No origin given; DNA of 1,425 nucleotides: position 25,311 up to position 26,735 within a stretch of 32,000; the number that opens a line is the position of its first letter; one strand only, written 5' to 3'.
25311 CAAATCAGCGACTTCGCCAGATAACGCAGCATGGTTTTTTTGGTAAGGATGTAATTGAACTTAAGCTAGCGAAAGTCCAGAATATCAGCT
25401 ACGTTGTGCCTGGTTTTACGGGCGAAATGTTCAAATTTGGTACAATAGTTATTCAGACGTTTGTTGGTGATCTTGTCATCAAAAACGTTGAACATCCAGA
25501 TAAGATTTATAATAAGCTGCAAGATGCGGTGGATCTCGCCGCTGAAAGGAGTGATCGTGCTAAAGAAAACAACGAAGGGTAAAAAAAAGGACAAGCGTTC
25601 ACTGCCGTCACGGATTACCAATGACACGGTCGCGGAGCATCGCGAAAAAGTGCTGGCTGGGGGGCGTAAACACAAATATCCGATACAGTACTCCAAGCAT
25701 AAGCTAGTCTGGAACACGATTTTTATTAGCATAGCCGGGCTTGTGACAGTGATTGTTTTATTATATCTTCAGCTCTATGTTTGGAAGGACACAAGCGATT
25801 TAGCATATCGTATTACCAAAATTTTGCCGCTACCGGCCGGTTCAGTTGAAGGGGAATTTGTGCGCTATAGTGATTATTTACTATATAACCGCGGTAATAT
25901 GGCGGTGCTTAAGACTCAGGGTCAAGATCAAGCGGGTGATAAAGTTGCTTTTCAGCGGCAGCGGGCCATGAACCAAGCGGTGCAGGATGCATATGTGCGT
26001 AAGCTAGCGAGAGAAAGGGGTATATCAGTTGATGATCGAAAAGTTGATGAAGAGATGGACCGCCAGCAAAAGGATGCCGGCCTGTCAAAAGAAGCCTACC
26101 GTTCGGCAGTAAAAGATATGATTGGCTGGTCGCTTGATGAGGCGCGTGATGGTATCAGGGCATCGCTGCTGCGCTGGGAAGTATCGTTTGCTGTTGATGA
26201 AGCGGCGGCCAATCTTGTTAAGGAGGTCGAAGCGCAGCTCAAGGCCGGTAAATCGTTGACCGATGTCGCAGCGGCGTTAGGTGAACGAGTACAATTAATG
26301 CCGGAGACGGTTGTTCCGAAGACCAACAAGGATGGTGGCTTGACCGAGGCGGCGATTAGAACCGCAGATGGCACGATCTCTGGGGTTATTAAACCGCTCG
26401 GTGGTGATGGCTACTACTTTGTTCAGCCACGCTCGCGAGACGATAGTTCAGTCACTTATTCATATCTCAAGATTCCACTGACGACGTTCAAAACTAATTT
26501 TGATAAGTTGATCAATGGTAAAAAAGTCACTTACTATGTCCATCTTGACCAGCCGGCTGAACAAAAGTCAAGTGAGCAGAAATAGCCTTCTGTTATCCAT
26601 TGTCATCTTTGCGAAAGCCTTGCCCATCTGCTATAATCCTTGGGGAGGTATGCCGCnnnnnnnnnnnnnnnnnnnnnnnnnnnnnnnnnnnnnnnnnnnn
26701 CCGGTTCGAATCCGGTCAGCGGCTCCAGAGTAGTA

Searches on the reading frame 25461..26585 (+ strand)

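Call 73: search_protein_families(library=pfam, proteins=[window:25461-26585:+], max_evalue=0.001)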
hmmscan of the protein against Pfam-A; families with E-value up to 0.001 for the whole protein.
window:25461-26585:+ (374 aa): 3 families
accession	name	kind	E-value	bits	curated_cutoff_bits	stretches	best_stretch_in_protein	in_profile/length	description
PF13624.11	SurA_N_3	-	2e-05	24.9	27.2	1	162-237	80-157/162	SurA-like N-terminal domain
PF09312.16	SurA_N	-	0.00032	21.3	30.8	1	152-237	31-113/118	SurA N-terminal domain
PF13623.11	SurA_N_2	-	0.00044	20.6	28.5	1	95-201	12-121/145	SurA-like N-terminal domain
